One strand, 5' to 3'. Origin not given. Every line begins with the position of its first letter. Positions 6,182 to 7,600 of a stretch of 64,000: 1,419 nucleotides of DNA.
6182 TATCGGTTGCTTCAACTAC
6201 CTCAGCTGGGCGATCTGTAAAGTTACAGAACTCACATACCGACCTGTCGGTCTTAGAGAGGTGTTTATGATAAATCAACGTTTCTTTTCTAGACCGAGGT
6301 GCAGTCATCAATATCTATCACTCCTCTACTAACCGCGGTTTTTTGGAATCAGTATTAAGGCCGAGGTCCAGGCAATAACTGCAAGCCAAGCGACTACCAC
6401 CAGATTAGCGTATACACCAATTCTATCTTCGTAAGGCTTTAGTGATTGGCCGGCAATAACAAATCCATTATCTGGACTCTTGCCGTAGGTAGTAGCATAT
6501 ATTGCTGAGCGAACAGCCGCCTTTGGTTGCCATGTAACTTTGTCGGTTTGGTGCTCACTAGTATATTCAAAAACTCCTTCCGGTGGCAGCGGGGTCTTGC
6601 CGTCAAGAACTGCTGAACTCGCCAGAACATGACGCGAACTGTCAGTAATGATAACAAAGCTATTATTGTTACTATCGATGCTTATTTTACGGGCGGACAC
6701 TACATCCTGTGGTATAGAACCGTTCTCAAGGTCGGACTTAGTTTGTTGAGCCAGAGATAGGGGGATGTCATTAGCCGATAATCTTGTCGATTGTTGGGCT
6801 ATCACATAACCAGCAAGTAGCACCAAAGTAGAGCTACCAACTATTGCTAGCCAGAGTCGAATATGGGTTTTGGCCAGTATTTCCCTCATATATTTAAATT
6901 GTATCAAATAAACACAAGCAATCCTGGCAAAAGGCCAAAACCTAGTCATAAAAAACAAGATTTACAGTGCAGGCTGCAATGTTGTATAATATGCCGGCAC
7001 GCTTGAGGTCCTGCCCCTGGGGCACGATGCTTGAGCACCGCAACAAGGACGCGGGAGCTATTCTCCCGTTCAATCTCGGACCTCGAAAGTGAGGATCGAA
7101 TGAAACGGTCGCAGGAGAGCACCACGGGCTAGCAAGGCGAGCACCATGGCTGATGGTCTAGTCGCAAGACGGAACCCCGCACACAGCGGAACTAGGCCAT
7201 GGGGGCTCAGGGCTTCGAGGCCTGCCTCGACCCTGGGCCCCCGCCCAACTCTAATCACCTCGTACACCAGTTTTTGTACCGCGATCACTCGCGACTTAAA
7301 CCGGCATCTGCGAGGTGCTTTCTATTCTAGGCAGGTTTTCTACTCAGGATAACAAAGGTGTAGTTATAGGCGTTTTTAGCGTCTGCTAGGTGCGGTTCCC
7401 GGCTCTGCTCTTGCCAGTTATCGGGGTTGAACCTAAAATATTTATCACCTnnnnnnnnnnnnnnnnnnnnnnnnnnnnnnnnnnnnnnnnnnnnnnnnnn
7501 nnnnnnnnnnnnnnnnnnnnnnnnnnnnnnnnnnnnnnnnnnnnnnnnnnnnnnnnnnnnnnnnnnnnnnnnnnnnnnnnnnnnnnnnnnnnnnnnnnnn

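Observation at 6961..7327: An unassigned ~330-nt GC-rich structured RNA candidate with its own promoter, between a membrane-protein gene and folA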

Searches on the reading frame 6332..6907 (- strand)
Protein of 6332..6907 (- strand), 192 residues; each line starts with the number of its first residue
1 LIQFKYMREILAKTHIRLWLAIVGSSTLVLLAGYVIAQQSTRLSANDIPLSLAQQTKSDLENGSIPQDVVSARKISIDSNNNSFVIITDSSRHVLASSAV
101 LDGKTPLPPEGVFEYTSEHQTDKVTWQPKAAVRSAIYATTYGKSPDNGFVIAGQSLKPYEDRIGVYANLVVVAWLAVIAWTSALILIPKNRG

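Call 14: find_homologous_proteins(query=window:6332-6907:-)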
Query window:6332-6907:- (192 aa): 111 proteins with E <= 0.001 among 279 candidates.
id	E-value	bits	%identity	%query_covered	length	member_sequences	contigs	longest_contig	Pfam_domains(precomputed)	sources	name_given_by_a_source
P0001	2.1e-114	398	100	97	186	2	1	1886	-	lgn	-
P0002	1.3e-66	242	58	96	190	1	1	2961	-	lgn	-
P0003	4.3e-66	240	58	96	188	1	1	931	-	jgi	-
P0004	3.0e-65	237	56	96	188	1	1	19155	-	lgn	-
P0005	3.2e-65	237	58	96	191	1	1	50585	-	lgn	-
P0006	1.0e-64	236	58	96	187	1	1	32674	-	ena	-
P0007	1.6e-63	232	58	83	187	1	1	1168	-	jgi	jgi:hypothetical protein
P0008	3.1e-63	231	57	96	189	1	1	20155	-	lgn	-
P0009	3.9e-63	231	56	97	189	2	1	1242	-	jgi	jgi:hypothetical protein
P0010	8.2e-63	229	58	95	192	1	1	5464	-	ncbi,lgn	-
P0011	1.1e-62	229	58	96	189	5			-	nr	nr:Unknown Function [uncultured bacterium]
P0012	2.0e-62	228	57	95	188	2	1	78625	-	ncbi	-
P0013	3.4e-62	227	57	95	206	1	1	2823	-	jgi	jgi:hypothetical protein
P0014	8.2e-62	226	58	96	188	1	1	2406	-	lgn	-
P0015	9.9e-62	226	58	92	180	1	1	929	-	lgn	-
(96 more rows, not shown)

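Call 15: find_encoding_contigs(protein=P0005, flank=6000, max_places=2)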
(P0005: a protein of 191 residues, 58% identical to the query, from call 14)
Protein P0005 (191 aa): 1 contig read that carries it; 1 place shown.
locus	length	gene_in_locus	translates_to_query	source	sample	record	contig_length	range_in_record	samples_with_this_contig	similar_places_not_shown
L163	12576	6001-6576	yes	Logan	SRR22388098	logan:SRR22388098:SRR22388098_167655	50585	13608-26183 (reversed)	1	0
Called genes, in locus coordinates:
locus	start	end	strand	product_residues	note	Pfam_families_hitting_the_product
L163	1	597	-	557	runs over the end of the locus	PF09924:LPG_synthase_C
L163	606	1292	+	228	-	PF06197:DUF998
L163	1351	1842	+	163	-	-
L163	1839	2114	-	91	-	-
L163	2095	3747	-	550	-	PF01565:FAD_binding_4, PF02913:FAD-oxidase_C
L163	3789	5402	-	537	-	PF02511:Thy1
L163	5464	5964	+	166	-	PF00186:DHFR_1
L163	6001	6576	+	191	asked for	-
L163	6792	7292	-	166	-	-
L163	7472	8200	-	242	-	-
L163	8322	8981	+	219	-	-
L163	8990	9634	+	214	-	-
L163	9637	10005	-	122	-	PF07883:Cupin_2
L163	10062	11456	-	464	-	PF00033:Cytochrome_B, PF13631:Cytochrom_B_N_2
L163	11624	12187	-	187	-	PF01135:PCMT, PF01209:Ubie_methyltran (weak), PF01269:Fibrillarin (weak), PF01189:Methyltr_RsmB-F (weak), PF13847:Methyltransf_31, PF13649:Methyltransf_25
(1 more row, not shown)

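Call 16: find_encoding_contigs(protein=P0004, flank=6000, max_places=2)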
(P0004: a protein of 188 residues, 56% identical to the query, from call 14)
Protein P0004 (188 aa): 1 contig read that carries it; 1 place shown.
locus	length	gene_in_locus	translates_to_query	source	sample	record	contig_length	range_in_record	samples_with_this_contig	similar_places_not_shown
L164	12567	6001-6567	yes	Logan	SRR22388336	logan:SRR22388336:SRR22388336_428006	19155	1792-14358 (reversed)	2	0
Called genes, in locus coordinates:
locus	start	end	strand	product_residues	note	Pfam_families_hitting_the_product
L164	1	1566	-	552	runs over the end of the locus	PF09924:LPG_synthase_C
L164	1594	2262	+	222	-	PF06197:DUF998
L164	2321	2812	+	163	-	-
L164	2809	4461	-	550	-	PF01565:FAD_binding_4, PF02913:FAD-oxidase_C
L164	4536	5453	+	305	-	PF00303:Thymidylat_synt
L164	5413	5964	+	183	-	PF00186:DHFR_1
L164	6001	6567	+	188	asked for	-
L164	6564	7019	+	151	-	-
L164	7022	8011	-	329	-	PF02547:Queuosine_synth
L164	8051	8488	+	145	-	PF11969:DcpS_C (faint), PF01230:HIT (faint)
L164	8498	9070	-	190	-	PF01135:PCMT, PF13847:Methyltransf_31, PF13649:Methyltransf_25 (weak)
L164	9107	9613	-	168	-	-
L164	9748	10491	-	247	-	-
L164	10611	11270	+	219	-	-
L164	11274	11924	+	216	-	-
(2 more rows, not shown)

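Call 17: find_encoding_contigs(protein=P0006, flank=6000, max_places=2)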
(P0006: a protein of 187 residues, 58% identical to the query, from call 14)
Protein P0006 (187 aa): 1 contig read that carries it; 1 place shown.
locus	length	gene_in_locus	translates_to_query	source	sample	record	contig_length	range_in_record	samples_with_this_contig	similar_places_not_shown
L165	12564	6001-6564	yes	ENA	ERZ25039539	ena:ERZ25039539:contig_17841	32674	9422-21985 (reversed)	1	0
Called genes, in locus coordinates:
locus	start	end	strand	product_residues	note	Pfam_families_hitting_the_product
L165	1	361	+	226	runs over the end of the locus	PF00072:Response_reg, PF00486:Trans_reg_C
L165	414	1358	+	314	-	PF00512:HisKA, PF02518:HATPase_c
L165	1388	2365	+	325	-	PF03816:LytR_cpsA_psr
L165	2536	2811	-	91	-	-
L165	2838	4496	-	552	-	PF01565:FAD_binding_4, PF02913:FAD-oxidase_C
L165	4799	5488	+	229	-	PF00303:Thymidylat_synt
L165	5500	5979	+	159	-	PF00186:DHFR_1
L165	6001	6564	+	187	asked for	-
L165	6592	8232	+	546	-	PF00580:UvrD-helicase, PF13245:AAA_19, PF13604:AAA_30 (faint), PF13361:UvrD_C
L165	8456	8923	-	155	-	-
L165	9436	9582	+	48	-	-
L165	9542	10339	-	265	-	-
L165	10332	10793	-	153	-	PF00534:Glycos_transf_1, PF13692:Glyco_trans_1_4, PF20706:GT4-conflict (weak)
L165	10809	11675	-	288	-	PF13579:Glyco_trans_4_4 (weak), PF13439:Glyco_transf_4 (weak)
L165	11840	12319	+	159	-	-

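Call 22: search_protein_families(library=pfam, proteins=[window:6332-6907:-], max_evalue=0.1)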
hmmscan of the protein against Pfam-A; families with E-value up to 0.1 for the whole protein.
window:6332-6907:- (192 aa): 0 families

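Call 71: search_protein_families(library=ncbifam, proteins=[window:6332-6889:-], max_evalue=0.1)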
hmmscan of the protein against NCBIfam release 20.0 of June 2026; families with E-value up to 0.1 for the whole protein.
window:6332-6889:- (186 aa): 1 family
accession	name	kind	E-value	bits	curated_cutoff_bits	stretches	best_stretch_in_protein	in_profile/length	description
NF038391.1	streptophobe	domain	0.067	12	60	1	5-37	298-330/408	streptophobe family protein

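Call 82: find_encoding_contigs(protein=P0002, flank=3000, max_places=2)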
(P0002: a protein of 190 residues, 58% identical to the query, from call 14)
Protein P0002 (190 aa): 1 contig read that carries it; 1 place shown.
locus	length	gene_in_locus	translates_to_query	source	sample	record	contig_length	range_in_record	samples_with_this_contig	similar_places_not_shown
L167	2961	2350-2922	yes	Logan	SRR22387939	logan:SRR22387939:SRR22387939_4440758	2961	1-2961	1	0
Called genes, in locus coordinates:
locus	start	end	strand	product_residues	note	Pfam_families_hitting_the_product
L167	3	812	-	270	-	?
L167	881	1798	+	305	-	PF00303:Thymidylat_synt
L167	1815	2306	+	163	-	PF00186:DHFR_1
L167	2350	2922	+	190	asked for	-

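Call 83: find_encoding_contigs(protein=P0010, flank=3000, max_places=2)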
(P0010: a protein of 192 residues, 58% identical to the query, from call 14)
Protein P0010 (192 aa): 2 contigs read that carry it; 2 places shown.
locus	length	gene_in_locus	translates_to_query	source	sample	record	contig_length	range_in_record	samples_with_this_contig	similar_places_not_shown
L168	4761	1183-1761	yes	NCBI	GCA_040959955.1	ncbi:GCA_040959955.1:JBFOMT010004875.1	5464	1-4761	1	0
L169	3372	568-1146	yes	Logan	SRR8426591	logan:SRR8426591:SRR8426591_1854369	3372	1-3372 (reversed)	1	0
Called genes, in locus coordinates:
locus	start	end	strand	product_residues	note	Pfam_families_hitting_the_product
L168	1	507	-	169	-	?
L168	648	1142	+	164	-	PF00186:DHFR_1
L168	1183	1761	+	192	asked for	-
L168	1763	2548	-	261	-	-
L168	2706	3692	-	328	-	PF02547:Queuosine_synth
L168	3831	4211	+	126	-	-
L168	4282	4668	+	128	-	-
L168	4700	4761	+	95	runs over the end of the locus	-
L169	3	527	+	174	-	?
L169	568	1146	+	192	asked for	-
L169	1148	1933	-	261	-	-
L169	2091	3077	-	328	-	PF02547:Queuosine_synth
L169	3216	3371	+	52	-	?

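Call 84: find_encoding_contigs(protein=P0008, flank=3000, max_places=2)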
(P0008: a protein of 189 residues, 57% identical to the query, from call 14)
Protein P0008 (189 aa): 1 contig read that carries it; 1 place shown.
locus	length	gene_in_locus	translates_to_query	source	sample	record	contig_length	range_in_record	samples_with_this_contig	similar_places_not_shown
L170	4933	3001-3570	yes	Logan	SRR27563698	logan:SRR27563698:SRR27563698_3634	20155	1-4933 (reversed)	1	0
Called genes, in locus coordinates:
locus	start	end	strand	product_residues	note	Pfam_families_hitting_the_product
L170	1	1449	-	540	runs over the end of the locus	PF01565:FAD_binding_4, PF02913:FAD-oxidase_C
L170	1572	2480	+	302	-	PF00303:Thymidylat_synt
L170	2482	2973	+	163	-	PF00186:DHFR_1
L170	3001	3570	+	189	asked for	-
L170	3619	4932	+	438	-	?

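Call 85: find_encoding_contigs(protein=P0012, flank=3000, max_places=2)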
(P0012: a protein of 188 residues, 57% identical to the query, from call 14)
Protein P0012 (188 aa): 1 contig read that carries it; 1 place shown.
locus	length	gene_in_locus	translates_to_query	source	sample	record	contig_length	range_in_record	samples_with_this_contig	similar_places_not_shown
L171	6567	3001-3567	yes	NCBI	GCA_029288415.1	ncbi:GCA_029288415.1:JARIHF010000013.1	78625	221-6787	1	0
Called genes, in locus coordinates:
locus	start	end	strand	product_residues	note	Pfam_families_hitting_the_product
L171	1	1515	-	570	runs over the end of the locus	PF01565:FAD_binding_4, PF02913:FAD-oxidase_C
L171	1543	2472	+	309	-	PF00303:Thymidylat_synt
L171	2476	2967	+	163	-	PF00186:DHFR_1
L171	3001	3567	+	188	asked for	-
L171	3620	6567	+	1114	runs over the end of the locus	PF00580:UvrD-helicase, PF13245:AAA_19, PF13604:AAA_30 (faint), PF13361:UvrD_C, PF13538:UvrD_C_2 (faint), PF12705:PDDEXK_1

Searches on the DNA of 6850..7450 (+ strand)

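Call 4: search_rna_families(source=window, start=6850, end=7450, threshold=evalue, max_evalue=10, show_alignments=4)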
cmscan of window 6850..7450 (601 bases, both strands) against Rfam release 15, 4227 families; matches with E-value up to 10: 7.
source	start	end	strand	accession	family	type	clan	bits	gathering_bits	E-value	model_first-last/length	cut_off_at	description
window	7187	7253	+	RF00981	mir-939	Gene; miRNA;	-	18.2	84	2.2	1-82/82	no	mir-939 microRNA precursor family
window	7189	7251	-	RF03703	mir-3622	Gene; miRNA;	-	17.8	78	2.1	1-84/84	no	mir-3622 microRNA precursor family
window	7200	7243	+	RF03981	mir-8799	Gene; miRNA;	CL00146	17.4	46.2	7.6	1-90/90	no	mir-8799 microRNA precursor family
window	7149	7236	+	RF02882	MH_s36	Gene; sRNA;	-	17.2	46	4.1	1-92/92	no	Mesorhizobail RNA 36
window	7195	7245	+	RF03703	mir-3622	Gene; miRNA;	-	16.8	78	3.6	1-84/84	no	mir-3622 microRNA precursor family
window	7201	7242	-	RF03461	MIR842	Gene; miRNA;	-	16.6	85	2.3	1-127/127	no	MIR842 microRNA precursor family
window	7210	7262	+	RF01151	snoU82P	Gene; snRNA; snoRNA; CD-box;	-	10.7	42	4.6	1-55/55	no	Small nucleolar RNA U82P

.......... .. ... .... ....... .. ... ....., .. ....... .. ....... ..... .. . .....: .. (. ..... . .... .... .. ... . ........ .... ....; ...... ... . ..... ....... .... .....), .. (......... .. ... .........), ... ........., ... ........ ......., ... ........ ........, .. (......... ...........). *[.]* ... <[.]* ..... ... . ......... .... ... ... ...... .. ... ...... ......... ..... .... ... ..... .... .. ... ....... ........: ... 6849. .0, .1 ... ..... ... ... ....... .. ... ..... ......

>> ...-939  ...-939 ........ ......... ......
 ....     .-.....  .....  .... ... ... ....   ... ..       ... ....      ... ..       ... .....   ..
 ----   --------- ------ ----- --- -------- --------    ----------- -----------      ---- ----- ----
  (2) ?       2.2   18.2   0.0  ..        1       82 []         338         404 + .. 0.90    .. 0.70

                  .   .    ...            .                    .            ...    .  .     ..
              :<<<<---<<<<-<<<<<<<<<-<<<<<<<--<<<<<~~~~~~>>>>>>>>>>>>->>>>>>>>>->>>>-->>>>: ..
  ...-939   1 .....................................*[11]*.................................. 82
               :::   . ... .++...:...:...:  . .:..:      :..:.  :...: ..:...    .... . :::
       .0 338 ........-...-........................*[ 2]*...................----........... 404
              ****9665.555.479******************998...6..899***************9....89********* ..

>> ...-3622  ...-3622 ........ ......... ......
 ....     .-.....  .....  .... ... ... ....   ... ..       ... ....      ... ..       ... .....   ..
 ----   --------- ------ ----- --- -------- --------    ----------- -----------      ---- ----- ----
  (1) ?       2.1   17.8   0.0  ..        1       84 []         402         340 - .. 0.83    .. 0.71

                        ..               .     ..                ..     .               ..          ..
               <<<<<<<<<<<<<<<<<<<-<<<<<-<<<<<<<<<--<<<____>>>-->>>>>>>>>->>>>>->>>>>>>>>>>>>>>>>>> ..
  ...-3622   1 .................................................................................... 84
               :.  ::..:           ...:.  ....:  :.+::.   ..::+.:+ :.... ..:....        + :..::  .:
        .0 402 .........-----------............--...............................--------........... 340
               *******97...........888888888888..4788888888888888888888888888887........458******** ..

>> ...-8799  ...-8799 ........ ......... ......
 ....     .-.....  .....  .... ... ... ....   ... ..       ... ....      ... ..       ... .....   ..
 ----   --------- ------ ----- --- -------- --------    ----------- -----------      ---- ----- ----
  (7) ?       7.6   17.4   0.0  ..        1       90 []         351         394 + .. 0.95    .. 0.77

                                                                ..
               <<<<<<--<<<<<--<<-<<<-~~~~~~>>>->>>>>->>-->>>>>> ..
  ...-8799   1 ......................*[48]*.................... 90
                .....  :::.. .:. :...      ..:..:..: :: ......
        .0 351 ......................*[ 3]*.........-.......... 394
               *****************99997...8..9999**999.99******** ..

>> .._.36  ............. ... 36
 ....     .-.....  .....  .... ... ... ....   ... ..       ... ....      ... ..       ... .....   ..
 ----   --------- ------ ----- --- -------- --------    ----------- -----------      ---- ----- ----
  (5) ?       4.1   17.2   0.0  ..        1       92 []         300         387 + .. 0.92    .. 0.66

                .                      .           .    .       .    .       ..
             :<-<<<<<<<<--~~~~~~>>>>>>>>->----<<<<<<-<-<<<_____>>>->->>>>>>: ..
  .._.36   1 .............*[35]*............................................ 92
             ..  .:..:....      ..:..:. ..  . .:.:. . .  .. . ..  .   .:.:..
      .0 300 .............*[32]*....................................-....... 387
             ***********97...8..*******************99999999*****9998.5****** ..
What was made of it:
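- On Housekeeping RNAs (RNase P RNA, tmRNA, SRP RNA, 6S RNA): Nothing from these families at E<=10 with lax filters on 6850-7450 (call 4).
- On Riboswitch / cis-regulatory leader: No Rfam hit (call 4).
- Closest known: 6S RNA / Ms1 RNA. Different: No Rfam 6S or Ms1 hit appears at E<=10 (call 4).
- Closest known: Intron-containing tRNA genes of Patescibacteria. Different: No Intron_gpI or tRNA hit appears at E<=10 (call 4).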

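Call 24: search_dna_similar(query=window:6960-7340:+, collection=phages, mode=distant, max_evalue=1)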
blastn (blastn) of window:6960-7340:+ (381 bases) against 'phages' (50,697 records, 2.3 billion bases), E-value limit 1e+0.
No match.

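Call 25: search_dna_similar(query=window:6960-7340:+, collection=plasmids, mode=distant, max_evalue=1)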
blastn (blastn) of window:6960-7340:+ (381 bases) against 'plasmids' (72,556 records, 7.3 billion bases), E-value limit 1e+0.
Records with a match: 3; places in all: 3; records where one place covers at least 80% of the query: 0.
Best place of each record, by identity: 90-95% 2; 60-80% 1.
By first word of the organism name: Streptomyces 2; Tritonibacter 1.
By predicted mobility (MOB-suite, as given by PLSDB): non-mobilizable 3.
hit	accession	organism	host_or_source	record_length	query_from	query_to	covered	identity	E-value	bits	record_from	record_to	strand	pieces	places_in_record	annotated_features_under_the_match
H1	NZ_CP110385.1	Tritonibacter mobilis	-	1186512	238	300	17%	76.2%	3e-1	44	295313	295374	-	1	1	record has no annotation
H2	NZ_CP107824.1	Streptomyces anulatus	-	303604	34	61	7%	92.9%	3e-1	43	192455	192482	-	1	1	none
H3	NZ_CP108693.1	Streptomyces anulatus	-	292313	34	61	7%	92.9%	3e-1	43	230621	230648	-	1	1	none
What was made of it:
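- Tried and rejected: blastn in distant mode against phages and plasmids: nothing meaningful (calls 24, 25).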

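Call 69: build_rna_model(alignment_id=A1, structure=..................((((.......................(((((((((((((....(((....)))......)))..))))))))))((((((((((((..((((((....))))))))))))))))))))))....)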
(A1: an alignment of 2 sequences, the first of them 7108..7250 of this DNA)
Model R1 built from alignment A1 (2 sequences, 143 columns); structure: as given.
model positions 143; base pairs 38; branch points 1; effective number of sequences 0.68; information 0.591 bits per position. Calibrated on 0.2 Mb of random sequence (short: E-values are rough).
structure used (alignment columns):
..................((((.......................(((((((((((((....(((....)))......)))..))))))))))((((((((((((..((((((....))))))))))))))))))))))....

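Call 70: search_with_rna_model(model_id=R1, sources=[window, L001, L002, L003, L004, L006, L018, L025, L035, L040, L041, L050, L072, L081, L082, L083, L084, L085, L086, L087, L088, L089, L090, L091, L092, L093, L163, L164, L165, L166], max_evalue=10)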
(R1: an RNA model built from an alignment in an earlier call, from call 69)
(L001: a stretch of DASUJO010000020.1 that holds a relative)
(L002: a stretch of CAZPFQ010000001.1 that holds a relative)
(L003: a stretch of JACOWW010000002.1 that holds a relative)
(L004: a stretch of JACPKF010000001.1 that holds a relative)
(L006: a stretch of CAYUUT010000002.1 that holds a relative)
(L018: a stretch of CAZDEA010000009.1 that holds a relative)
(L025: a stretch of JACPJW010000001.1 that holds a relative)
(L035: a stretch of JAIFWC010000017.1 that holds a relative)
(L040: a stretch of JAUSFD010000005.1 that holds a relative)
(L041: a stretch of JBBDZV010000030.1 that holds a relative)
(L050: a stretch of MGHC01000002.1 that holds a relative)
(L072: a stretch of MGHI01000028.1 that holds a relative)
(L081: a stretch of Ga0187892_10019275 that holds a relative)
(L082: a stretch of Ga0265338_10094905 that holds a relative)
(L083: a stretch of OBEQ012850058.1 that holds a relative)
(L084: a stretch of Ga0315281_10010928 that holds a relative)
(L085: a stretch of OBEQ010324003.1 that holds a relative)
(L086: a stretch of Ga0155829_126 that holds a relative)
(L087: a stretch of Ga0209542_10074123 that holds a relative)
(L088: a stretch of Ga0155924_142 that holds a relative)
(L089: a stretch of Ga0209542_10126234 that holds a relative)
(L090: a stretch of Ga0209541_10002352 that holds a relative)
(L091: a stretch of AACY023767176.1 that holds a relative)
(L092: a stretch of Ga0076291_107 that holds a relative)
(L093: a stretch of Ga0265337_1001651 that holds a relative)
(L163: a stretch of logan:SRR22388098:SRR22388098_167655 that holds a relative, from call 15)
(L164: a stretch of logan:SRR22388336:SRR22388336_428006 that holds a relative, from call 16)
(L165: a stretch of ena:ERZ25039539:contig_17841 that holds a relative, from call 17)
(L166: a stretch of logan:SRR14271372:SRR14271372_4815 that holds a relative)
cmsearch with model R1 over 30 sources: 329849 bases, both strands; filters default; matches with E-value up to 10: 6.
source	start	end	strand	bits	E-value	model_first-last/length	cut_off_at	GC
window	7108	7250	+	186.2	1.1e-46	1-143/143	no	0.67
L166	16190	16332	+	186.2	1.1e-46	1-143/143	no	0.67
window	7201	7242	-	25.1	0.00062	94-135/143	no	0.79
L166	16283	16324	-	25.1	0.00062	94-135/143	no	0.79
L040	2926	3023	+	15.9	0.17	1-143/143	no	0.55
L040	8401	8494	+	10.8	3.9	1-143/143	no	0.6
